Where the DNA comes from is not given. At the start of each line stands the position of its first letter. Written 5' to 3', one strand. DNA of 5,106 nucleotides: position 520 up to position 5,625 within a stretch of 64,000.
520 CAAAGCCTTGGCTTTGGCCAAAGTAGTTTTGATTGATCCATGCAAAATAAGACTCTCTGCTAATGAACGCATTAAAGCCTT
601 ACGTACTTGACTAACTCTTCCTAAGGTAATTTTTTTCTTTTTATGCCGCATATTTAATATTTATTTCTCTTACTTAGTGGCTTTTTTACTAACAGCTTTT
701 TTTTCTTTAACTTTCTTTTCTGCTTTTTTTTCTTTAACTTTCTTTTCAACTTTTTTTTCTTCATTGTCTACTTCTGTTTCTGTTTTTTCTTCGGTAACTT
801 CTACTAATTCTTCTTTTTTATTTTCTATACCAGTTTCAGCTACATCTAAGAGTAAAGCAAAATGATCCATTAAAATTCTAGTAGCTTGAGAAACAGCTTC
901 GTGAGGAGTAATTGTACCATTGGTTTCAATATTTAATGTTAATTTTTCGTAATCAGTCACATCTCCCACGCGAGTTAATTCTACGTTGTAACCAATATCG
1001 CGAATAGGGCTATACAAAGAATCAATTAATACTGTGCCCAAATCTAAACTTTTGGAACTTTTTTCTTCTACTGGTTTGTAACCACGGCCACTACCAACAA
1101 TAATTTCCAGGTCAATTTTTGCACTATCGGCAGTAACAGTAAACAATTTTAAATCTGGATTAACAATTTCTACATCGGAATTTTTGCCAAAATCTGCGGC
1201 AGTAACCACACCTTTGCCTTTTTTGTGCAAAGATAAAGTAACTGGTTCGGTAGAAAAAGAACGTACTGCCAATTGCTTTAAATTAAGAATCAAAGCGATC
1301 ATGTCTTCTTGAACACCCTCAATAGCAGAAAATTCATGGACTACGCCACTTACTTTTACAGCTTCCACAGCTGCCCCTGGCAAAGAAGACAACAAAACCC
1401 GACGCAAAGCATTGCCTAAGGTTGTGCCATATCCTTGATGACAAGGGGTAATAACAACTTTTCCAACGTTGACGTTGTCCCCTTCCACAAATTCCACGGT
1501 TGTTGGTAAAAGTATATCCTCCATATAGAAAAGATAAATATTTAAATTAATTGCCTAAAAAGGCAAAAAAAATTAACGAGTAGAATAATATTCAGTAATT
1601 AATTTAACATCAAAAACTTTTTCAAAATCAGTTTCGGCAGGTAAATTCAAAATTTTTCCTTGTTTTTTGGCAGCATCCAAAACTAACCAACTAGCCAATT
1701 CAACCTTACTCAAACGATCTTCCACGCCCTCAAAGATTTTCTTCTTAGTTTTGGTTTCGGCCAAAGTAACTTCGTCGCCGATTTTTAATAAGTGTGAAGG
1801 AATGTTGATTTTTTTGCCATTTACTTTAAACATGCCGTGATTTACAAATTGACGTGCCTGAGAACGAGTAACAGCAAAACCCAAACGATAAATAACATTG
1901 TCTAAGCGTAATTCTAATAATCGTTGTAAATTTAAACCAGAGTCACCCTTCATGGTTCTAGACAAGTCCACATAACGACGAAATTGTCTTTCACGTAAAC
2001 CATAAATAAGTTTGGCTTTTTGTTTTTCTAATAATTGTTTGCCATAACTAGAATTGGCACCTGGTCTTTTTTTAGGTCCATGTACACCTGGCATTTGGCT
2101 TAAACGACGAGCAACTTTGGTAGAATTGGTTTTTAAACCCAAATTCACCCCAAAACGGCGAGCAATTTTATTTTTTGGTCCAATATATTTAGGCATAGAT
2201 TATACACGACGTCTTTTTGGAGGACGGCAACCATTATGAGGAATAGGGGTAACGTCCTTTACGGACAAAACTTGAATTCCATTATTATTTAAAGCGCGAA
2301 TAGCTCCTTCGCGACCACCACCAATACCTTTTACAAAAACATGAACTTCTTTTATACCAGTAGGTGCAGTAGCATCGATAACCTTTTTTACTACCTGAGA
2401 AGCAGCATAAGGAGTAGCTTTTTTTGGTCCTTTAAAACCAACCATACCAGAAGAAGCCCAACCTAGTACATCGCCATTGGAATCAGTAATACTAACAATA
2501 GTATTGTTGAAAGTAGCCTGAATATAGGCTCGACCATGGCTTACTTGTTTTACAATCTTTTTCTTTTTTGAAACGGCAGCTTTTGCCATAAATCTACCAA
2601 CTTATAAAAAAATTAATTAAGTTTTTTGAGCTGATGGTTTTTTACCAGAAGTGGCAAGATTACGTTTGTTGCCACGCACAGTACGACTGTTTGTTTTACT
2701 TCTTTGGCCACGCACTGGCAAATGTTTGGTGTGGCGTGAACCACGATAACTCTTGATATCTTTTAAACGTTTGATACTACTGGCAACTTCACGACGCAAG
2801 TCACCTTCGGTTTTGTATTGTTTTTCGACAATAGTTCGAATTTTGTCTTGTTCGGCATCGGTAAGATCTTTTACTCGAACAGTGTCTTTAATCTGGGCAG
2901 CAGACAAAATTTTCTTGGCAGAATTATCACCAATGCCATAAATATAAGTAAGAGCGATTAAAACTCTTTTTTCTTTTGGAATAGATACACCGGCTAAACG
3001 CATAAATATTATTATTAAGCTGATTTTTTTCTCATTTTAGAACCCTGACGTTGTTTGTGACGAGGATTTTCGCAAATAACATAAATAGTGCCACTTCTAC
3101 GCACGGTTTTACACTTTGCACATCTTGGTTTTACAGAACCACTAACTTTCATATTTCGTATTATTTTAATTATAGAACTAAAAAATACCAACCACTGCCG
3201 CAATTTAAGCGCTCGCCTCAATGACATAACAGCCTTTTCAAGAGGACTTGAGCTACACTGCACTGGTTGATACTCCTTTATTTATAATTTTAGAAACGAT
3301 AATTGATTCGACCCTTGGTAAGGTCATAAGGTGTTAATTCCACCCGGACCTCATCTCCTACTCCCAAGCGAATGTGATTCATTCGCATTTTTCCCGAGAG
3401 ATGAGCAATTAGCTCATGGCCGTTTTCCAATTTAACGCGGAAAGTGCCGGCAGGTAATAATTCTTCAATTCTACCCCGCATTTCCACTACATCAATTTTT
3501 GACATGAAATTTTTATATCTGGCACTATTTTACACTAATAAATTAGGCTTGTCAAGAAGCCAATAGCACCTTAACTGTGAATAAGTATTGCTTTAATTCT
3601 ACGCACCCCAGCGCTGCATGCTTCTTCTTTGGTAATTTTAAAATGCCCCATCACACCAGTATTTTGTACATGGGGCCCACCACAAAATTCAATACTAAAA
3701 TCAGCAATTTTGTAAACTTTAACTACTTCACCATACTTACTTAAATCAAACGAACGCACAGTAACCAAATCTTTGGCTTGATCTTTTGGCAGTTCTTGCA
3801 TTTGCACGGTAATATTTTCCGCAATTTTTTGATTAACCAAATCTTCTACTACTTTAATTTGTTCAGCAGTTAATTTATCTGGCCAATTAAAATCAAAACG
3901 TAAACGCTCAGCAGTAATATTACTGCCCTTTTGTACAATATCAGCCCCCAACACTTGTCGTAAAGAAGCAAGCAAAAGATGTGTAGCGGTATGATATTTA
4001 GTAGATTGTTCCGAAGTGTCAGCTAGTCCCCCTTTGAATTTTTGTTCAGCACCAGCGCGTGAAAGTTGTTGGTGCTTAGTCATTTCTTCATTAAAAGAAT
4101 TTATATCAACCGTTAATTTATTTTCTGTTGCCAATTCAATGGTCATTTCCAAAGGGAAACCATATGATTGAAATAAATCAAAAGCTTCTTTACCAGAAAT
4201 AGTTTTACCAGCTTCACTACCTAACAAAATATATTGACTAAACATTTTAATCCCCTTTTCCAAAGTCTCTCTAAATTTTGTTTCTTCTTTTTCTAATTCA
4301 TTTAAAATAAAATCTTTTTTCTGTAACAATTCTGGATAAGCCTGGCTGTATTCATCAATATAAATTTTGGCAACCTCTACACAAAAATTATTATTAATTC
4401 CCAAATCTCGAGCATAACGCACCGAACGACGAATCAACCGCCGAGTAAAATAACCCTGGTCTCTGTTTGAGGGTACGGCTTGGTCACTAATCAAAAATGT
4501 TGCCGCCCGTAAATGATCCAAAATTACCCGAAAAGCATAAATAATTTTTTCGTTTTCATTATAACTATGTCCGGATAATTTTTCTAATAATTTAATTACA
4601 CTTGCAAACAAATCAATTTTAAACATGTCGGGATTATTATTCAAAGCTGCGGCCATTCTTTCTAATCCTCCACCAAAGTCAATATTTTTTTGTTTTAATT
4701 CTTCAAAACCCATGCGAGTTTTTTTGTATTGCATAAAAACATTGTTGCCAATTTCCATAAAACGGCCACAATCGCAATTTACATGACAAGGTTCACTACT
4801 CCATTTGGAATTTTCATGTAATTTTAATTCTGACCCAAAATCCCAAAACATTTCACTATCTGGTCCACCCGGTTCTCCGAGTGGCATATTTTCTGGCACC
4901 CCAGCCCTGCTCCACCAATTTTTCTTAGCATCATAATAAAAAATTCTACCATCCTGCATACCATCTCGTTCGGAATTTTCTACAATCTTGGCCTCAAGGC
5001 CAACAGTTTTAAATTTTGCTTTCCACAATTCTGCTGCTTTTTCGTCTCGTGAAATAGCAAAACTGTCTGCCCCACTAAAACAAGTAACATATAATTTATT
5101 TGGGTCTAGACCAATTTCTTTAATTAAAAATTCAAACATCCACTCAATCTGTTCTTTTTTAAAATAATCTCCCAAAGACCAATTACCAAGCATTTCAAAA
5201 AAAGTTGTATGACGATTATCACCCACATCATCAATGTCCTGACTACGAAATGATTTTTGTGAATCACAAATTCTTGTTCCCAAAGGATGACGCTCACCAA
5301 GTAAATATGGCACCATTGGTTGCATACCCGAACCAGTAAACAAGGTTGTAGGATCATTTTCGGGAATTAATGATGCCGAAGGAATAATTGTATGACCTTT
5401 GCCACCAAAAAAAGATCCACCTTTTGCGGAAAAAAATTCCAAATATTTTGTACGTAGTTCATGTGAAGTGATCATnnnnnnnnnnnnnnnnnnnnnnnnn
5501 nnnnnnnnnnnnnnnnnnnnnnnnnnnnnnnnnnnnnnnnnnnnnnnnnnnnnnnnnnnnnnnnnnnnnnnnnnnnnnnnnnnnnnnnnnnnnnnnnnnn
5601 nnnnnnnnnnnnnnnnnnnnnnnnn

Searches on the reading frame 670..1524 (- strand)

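Call 19: search_protein_families(library=pfam, proteins=[window:670-1524:-], max_evalue=0.001)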
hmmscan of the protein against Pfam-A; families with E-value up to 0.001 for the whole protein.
window:670-1524:- (284 aa): 2 families
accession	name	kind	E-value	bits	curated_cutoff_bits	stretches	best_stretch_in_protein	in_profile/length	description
PF01000.31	RNA_pol_A_bac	-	2.8e-28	99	33.9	1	56-172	1-119/119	RNA polymerase Rpb3/RpoA insert domain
PF01193.29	RNA_pol_L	-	2.3e-23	82.1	24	1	27-222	2-74/74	RNA polymerase Rpb3/Rpb11 dimerisation domain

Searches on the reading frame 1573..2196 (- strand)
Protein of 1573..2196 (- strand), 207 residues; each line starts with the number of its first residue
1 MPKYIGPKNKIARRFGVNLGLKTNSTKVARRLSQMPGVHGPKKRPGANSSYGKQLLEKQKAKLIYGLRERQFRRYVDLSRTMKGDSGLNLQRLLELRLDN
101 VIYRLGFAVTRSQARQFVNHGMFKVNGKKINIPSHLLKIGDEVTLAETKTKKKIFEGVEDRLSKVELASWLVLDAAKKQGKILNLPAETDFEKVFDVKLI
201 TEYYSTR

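Call 19: search_protein_families(library=pfam, proteins=[window:1573-2196:-], max_evalue=0.001)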
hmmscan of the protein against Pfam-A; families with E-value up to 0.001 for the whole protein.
window:1573-2196:- (207 aa): 2 families
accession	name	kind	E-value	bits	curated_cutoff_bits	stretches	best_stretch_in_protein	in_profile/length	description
PF00163.24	Ribosomal_S4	-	1.2e-20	74.5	23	1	3-95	1-95/95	Ribosomal protein S4/S9 N-terminal domain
PF01479.30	S4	-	5.4e-19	68.1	22.8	1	96-143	1-48/48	S4 domain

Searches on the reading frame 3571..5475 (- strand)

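Call 19: search_protein_families(library=pfam, proteins=[window:3571-5475:-], max_evalue=0.001)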
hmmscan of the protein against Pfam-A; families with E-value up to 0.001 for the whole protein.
window:3571-5475:- (634 aa): 2 families
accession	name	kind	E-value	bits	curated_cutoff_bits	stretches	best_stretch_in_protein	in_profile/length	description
PF01411.24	tRNA-synt_2c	-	7e-123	411.5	30.3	1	6-493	1-447/552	tRNA synthetases class II (A)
PF07973.19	tRNA_SAD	-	1.6e-16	60.4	24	1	585-627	1-43/44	Threonyl and Alanyl tRNA synthetase second additional domain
